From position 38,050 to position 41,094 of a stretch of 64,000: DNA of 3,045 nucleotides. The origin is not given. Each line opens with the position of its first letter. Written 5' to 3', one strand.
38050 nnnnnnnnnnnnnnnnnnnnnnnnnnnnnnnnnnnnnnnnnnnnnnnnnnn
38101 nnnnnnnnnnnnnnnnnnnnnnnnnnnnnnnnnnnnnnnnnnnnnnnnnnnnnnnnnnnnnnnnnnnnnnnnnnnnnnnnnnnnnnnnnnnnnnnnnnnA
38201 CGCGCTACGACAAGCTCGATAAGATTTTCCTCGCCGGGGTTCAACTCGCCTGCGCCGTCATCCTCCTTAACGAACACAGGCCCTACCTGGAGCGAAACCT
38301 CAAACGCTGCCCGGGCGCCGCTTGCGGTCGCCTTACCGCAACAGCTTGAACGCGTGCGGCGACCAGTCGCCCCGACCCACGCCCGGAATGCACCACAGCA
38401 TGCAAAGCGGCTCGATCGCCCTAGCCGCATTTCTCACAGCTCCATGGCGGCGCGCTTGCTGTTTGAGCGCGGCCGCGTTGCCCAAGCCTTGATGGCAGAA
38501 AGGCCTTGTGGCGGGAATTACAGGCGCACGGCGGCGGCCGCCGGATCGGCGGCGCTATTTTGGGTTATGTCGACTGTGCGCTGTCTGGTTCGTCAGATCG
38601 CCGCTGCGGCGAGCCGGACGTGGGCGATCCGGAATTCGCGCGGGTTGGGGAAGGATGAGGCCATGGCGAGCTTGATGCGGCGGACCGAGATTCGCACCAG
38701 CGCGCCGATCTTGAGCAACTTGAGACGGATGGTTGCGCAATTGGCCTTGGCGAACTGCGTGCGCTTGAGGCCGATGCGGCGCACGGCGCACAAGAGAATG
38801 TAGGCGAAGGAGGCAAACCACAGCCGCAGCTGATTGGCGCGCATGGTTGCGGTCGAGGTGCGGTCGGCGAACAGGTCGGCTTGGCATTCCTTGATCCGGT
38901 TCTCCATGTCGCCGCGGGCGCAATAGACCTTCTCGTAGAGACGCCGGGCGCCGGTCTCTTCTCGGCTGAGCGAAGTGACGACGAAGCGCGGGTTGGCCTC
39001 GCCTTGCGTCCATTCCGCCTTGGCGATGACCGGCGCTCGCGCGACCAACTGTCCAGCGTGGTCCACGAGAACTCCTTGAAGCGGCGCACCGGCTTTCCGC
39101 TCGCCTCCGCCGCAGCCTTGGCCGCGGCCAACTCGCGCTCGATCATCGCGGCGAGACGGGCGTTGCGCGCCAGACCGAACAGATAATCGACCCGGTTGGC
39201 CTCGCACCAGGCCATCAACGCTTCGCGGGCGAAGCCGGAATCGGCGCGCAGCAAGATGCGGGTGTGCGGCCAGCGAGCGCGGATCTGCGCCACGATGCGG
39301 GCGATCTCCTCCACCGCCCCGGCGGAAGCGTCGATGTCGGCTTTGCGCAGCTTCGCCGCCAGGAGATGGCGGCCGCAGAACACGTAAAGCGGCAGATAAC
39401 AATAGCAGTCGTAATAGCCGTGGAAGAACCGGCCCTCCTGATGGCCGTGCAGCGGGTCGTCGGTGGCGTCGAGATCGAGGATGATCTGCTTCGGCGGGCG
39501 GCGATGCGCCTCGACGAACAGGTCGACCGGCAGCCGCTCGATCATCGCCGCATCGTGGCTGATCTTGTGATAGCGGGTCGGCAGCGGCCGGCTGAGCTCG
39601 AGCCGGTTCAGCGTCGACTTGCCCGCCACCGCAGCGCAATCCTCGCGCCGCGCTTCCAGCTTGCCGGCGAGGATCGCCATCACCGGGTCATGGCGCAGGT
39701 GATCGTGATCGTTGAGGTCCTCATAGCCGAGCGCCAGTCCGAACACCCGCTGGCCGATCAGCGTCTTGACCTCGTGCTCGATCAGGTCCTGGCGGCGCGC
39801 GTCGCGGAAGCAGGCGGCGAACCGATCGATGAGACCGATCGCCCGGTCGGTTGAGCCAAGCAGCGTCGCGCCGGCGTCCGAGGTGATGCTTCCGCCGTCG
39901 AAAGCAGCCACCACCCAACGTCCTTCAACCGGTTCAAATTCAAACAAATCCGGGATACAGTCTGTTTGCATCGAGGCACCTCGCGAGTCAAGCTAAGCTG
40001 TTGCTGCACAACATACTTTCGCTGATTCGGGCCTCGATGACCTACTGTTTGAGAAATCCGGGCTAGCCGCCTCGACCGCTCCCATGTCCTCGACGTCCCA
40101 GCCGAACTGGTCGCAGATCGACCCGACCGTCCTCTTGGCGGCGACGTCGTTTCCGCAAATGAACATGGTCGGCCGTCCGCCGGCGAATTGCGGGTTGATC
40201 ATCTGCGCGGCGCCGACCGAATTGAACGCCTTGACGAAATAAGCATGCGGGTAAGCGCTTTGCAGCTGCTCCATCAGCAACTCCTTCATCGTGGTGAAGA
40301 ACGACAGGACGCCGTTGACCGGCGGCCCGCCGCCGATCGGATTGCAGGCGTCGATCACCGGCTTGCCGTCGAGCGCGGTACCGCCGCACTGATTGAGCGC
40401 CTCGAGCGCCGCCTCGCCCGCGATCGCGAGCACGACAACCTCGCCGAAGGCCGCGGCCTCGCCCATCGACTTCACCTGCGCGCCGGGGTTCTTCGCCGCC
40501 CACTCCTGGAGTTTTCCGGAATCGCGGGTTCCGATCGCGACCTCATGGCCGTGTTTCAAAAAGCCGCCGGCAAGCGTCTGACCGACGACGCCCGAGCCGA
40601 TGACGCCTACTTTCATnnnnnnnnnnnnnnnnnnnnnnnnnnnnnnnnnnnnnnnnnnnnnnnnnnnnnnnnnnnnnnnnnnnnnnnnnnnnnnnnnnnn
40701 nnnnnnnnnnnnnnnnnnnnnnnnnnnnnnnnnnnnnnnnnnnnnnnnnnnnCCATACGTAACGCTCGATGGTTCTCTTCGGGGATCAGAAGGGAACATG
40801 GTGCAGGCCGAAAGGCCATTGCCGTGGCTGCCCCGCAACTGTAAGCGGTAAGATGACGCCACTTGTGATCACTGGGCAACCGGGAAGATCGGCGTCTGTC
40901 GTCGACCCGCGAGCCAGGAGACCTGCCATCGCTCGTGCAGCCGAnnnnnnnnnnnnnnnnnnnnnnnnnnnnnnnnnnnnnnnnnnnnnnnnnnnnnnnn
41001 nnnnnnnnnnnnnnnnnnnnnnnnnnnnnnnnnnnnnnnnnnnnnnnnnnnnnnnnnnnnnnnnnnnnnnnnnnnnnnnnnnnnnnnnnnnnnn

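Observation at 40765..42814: Cobalamin riboswitch placed in front of a ThDP-dependent benzoylformate-decarboxylase-family enzyme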

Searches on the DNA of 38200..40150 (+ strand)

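Call 55: search_dna_similar(query=window:38200-40150:+, collection=plasmids, mode=distant, max_rows=8)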
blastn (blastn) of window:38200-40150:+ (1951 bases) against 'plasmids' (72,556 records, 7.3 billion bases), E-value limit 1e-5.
Records with a match: 116; places in all: 433; records where one place covers at least 80% of the query: 0.
Best place of each record, by identity: 80-90% 4; 60-80% 112.
By first word of the organism name: Acetobacter 47; Rhizobium 19; Sinorhizobium 9; Pseudomonas 6; Bradyrhizobium 4; Marinobacter 4; Komagataeibacter 3; Skermanella 3; Methylosinus 2; Shewanella 2; and 15 more.
By predicted mobility (MOB-suite, as given by PLSDB): conjugative 57; mobilizable 38; non-mobilizable 21.
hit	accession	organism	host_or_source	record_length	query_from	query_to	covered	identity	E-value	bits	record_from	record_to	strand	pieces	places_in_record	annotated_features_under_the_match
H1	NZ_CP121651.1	Bradyrhizobium sp. CB82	Stylosanthes guianensis,cell culture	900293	449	1875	73%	76.2%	0e+0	1009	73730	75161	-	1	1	IS1380 family transposase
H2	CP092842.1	Bradyrhizobium sp. 62B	Arachis hypogaea L.,cell ...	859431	449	1870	73%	74.9%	0e+0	932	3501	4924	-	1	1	none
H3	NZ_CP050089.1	Rhizobium leguminosarum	Trifolium pratense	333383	448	1870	73%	71.8%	0e+0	664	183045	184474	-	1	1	none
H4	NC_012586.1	Sinorhizobium fredii NGR234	-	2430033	434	1870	74%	71.0%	2e-176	627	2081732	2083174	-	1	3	record has no annotation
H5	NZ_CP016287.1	Rhizobium leguminosarum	Vavilovia formosa,cell culture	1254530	449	1874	73%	71.5%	0e+0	661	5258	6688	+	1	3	record has no annotation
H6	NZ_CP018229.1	Rhizobium leguminosarum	Vavilovia formosa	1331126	448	1867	73%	71.7%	0e+0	681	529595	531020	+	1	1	record has no annotation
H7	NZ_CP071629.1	Rhizobium leguminosarum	lentil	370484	448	1871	73%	71.2%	6e-178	632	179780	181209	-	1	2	IS1380 family transposase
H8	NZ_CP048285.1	Rhizobium leguminosarum bv. viciae 248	Fava bean,whole organism,nodules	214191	448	1867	73%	71.3%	1e-179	638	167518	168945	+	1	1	IS1380 family transposase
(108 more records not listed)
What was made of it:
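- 38421..40066 (-): IS1380-family insertion sequence, about 1.65 kb (context, not part of the mechanism). Its right end lies inside the 3' end of the neighbouring oxidoreductase ORF. BLAST homology to rhizobial IS1380 copies covers about 38634-40074 (call 55).
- On IS1380 family insertion sequence: Homology to annotated IS1380 copies (call 55).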

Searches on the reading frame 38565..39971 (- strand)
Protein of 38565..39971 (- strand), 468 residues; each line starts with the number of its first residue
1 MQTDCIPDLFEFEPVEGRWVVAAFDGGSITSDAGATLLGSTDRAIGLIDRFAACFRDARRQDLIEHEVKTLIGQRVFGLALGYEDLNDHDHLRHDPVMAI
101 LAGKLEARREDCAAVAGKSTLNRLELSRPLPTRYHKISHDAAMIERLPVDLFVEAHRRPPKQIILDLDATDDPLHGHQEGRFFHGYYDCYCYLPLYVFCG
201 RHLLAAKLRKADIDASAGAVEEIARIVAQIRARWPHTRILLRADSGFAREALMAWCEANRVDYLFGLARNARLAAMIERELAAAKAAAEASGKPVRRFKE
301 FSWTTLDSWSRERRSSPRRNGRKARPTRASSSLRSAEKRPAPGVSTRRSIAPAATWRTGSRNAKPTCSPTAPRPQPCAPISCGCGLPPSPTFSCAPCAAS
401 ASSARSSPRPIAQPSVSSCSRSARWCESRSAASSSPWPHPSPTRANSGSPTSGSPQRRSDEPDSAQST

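Call 4: search_protein_families(library=pfam, proteins=[window:38565-39971:-])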
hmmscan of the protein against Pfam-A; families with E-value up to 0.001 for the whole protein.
window:38565-39971:- (468 aa): 2 families
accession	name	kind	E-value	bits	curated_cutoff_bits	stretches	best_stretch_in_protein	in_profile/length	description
PF13701.12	DDE_Tnp_1_4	-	1.2e-97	327.3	34.7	1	13-314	2-292/435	Transposase DDE domain group 1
PF01609.27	DDE_Tnp_1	-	4.6e-11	43.3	23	1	161-312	3-139/200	Transposase DDE domain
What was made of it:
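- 38421..40066 (-): The Pfam match covers only aa 13-314 of the 468-aa ORF, so the transposase may be frameshifted (call 4).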

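Call 5: search_protein_families(library=ncbifam, proteins=[window:38565-39971:-])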
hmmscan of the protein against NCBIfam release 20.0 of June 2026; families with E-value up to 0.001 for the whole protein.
window:38565-39971:- (468 aa): 1 family
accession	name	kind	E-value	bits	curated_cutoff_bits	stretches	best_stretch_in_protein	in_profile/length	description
NF033539.1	transpos_IS1380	equivalog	1.3e-80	271.1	180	1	22-315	2-289/419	IS1380 family transposase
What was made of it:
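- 38421..40066 (-): NCBIfam NF033539 scores 271 bits against a cut-off of 180 (call 5).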

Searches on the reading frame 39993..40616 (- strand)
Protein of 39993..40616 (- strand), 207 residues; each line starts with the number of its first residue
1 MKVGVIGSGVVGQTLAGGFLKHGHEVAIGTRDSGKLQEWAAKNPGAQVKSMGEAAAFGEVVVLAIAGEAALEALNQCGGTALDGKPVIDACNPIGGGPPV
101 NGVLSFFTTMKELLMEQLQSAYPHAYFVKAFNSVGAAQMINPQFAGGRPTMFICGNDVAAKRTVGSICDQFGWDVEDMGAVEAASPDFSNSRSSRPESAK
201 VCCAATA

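Call 4: search_protein_families(library=pfam, proteins=[window:39993-40616:-])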
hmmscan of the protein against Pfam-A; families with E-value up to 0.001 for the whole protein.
window:39993-40616:- (207 aa): 4 families
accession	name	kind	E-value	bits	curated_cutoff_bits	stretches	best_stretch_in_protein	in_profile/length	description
PF03807.23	F420_oxidored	-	2.9e-16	60.3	21.6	1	2-93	1-94/94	NADP oxidoreductase coenzyme F420-dependent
PF03446.21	NAD_binding_2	-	1.9e-07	31.6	21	1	2-75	1-73/161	NAD binding domain of 6-phosphogluconate dehydrogenase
PF07991.19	KARI_N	-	0.00011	22.2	20.6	1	2-68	6-71/165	Acetohydroxy acid isomeroreductase, NADPH-binding domain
PF02558.23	ApbA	-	0.00085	19.4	22.2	0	3-50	1-45/150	Ketopantoate reductase PanE/ApbA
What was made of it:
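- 39993..40616 (-): Divergent NADP/F420-type oxidoreductase gene. Native coding sequence probably runs 40616 down to about 40067, and the last ~24 codons are IS-derived. Pfam PF03807, E 2.9e-16 (call 4).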

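Call 5: search_protein_families(library=ncbifam, proteins=[window:39993-40616:-])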
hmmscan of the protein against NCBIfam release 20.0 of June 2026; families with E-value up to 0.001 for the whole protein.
window:39993-40616:- (207 aa): 5 families
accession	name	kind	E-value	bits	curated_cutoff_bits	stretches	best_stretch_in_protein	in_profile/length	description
TIGR01915.1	npdG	equivalog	2.2e-10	40.9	149.8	1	1-171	1-180/220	NADPH-dependent F420 reductase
NF004017.0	PRK05479.1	equivalog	8e-05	21.5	336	1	2-69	19-85/337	ketol-acid reductoisomerase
NF008592.0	PRK11559.1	equivalog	0.00057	19.3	397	0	1-62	3-63/296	2-hydroxy-3-oxopropionate reductase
TIGR03026.1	NDP-sugDHase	subfamily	0.00085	18.2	189.8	0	1-39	1-39/413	nucleotide sugar dehydrogenase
NF006409.0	PRK08655.1-3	equivalog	0.00095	18.8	310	0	1-91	1-91/290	prephenate dehydrogenase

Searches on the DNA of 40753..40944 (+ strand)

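Call 50: build_rna_model(alignment_id=A1)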
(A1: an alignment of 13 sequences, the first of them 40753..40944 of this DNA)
Model R1 built from alignment A1 (13 sequences, 204 columns); structure: RNAalifold consensus.
model positions 193; base pairs 55; branch points 2; effective number of sequences 0.85; information 0.59 bits per position. Calibrated on 0.2 Mb of random sequence (short: E-values are rough).
structure used (alignment columns):
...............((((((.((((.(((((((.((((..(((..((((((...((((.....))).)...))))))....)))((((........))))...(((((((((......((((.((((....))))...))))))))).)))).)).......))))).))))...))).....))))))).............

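Call 51: search_with_rna_model(model_id=R1, sources=[window, L001, L004, L005, L006, L007, L008, L009, L010, L011, L012, L013, L014, L015, L016, L017, L018, L019, L020, L021, L022, L023, L024, L025, L026, L027, L028, L029, L030, L031, L032, L033, L034, L035, L036, L037, L038, L039, L040, L041, L042, L043, L044, L045, L046, L047, L048, L049, L050, L051, L052, L053, L054, L055, L056, L057, L058, L059, L060, L061, L062, L063, L064, L065, L066, L067, L068, L069, L070, L071, L072, L073, L074, L075, L076, L077, L078, L079, L080, L081, L082, L083, L084, L085, L086], max_evalue=10)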
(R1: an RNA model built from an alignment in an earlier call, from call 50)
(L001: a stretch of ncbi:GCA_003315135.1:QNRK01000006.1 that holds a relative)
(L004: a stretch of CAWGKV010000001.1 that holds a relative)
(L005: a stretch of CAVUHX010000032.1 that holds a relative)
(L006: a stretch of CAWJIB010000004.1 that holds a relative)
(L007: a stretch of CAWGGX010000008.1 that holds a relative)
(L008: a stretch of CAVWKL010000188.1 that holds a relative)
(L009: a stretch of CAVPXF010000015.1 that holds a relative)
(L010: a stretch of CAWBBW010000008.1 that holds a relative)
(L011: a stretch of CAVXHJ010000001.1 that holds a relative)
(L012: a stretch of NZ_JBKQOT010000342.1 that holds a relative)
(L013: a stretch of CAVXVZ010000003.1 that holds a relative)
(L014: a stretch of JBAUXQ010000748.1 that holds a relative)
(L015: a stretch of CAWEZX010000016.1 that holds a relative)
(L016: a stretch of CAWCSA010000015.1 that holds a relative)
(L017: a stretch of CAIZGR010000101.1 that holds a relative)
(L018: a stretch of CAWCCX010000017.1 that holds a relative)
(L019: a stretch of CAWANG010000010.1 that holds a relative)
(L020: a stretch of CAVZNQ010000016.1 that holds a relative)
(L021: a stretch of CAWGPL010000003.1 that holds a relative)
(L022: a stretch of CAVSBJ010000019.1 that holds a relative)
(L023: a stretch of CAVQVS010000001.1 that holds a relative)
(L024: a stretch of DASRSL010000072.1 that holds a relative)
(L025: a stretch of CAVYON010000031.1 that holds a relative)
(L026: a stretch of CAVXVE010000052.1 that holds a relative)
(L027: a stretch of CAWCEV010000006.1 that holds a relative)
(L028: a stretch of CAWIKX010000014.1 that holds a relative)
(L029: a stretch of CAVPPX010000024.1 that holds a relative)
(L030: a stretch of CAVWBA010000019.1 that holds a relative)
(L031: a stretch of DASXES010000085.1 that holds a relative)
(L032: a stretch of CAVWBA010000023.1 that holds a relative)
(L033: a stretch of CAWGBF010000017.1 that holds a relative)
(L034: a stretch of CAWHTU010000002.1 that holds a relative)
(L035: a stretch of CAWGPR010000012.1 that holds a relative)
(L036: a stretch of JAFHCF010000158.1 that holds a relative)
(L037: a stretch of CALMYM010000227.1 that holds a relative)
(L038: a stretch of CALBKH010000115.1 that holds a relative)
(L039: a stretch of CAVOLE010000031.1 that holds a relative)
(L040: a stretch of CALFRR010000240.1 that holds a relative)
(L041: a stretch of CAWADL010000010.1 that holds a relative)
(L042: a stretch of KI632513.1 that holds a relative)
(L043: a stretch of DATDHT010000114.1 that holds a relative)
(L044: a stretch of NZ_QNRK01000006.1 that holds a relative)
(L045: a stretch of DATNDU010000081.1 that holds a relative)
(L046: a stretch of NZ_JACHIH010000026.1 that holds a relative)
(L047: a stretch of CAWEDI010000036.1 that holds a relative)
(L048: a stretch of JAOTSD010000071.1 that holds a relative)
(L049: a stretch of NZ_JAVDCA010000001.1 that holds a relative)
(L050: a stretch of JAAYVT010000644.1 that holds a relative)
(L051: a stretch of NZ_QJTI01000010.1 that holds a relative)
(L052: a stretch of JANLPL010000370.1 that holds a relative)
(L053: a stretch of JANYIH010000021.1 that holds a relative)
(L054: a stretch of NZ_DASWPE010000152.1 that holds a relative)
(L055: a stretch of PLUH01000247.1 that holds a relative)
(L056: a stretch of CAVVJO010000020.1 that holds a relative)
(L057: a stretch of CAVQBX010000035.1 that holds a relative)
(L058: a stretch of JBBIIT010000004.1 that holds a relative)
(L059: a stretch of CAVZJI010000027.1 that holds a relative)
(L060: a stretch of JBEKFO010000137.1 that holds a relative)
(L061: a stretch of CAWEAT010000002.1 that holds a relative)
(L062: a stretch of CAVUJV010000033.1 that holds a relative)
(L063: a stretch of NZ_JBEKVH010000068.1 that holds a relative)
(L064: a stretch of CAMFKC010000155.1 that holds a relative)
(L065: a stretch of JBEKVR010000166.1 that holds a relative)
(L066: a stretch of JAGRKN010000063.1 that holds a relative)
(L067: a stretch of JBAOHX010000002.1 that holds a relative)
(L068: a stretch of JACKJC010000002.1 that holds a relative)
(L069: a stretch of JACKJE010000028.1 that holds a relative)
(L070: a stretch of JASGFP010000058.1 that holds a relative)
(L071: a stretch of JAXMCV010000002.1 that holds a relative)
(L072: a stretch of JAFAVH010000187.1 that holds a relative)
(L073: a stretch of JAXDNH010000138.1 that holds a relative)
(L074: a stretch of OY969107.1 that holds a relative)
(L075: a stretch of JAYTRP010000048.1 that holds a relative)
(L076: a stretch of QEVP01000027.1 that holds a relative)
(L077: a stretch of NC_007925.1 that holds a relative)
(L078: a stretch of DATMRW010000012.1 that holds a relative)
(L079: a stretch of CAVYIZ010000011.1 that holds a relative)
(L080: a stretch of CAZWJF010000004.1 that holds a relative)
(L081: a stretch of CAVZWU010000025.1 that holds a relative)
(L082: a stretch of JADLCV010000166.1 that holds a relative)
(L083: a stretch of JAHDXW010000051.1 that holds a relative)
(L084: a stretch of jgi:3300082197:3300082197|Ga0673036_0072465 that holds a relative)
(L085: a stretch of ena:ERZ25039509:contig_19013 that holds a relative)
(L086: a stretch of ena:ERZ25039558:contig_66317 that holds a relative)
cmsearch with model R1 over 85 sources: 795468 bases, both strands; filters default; matches with E-value up to 10: 32.
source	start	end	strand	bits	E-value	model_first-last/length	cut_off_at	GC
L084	860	1052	+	219.3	4.3e-60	1-193/193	no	0.6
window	40754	40944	+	204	9.7e-56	1-193/193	no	0.61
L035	1802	1978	+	16.8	0.022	1-193/193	no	0.66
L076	4265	4361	+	15.1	0.069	1-193/193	no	0.72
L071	1532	1596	+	13.5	0.19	1-193/193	no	0.65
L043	952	1028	+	13.3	0.23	1-193/193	no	0.64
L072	3985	4027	-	13.2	0.24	1-193/193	no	0.63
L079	1642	1681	+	13.2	0.24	41-80/193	no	0.85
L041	1225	1405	-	11.6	0.69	1-193/193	no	0.65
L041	4265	4361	+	10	2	1-193/193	no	0.68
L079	3683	3723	-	9.4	2.9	40-81/193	no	0.73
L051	8960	9038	-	9.3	3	1-193/193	no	0.61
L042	8912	8990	-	9.3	3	1-193/193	no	0.61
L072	4871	5034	+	9.3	3.1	1-193/193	no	0.65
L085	2311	2334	+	8.9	3.9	116-139/193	no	0.75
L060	761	849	-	8.7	4.7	1-193/193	no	0.73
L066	4919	4950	+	8.6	4.9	45-76/193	no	0.72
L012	743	830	+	8.5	5.3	1-193/193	no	0.73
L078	9071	9186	+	8.4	5.5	1-193/193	no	0.65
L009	283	349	+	8.4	5.5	1-193/193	no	0.76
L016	3400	3476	+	8.4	5.6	1-193/193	no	0.62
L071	3093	3165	-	8.2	6.4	1-193/193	no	0.73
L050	3673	3742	+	8.1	6.6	1-193/193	no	0.71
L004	102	196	+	8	7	1-193/193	no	0.65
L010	5080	5144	+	7.8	8.1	1-193/193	no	0.77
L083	1815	1874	+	7.8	8.4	1-193/193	no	0.75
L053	4627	4660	-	7.8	8.4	45-78/193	no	0.68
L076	6610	6641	-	7.7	8.7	45-76/193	no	0.81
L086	2437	2546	-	7.7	8.9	1-193/193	no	0.57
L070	4265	4361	+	7.6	9.2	1-193/193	no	0.68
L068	1050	1117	+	7.6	9.3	1-193/193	no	0.69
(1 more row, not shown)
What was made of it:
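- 40753..40944 (+): Cobalamin (AdoCbl-type) riboswitch aptamer, full length. Lineage model R1 scores 204 bits (call 51).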
